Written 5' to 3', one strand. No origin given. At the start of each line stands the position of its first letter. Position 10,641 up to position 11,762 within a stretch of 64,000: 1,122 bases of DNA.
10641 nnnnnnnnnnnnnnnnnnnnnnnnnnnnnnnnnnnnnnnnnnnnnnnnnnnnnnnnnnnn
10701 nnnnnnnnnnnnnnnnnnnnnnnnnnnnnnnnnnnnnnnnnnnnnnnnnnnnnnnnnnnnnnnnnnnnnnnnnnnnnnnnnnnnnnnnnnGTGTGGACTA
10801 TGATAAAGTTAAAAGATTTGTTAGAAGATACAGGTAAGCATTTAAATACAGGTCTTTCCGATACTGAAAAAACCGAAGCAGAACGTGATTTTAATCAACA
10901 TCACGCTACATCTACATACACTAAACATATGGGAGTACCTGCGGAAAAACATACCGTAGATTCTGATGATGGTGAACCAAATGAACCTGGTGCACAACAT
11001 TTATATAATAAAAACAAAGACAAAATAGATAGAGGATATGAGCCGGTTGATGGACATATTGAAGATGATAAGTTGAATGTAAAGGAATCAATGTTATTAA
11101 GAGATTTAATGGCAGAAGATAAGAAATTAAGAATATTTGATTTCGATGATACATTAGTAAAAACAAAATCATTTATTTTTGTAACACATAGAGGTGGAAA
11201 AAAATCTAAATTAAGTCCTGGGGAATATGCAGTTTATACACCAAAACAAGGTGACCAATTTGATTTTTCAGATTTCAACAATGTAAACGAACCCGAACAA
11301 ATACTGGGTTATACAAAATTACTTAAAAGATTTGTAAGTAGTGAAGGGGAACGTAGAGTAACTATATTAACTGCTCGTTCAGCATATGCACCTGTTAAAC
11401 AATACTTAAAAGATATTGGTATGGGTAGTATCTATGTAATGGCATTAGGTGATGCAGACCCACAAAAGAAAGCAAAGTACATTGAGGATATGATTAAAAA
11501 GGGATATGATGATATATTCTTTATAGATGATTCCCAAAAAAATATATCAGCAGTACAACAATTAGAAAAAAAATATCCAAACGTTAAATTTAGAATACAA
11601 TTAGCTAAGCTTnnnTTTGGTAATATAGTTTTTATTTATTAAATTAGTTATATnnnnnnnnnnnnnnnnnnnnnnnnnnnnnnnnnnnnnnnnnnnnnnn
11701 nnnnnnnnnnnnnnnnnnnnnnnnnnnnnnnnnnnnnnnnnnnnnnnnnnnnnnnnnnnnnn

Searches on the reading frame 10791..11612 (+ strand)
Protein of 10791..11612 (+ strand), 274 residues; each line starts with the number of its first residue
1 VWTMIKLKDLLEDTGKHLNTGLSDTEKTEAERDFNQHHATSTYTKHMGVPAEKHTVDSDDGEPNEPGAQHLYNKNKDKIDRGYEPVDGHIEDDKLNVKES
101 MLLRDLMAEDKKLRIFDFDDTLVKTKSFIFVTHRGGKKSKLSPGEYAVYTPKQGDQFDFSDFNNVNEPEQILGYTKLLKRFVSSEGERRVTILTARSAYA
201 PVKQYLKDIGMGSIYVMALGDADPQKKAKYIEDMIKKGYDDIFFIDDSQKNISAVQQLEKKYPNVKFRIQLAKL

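Call 48: search_protein_families(library=pfam, proteins=[window:10791-11612:+], max_evalue=0.05)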
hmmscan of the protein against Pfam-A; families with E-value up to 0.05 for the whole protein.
window:10791-11612:+ (274 aa): 3 families
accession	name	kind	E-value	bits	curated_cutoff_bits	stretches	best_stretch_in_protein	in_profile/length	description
PF11019.14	DUF2608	-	2.8e-06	27.5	22.6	1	233-267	172-205/244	Protein of unknown function (DUF2608)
PF13419.12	HAD_2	-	0.039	14.5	23.8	0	115-132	2-19/178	Haloacid dehalogenase-like hydrolase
PF00702.32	Hydrolase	-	0.048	14.5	26.4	0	190-256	117-188/191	haloacid dehalogenase-like hydrolase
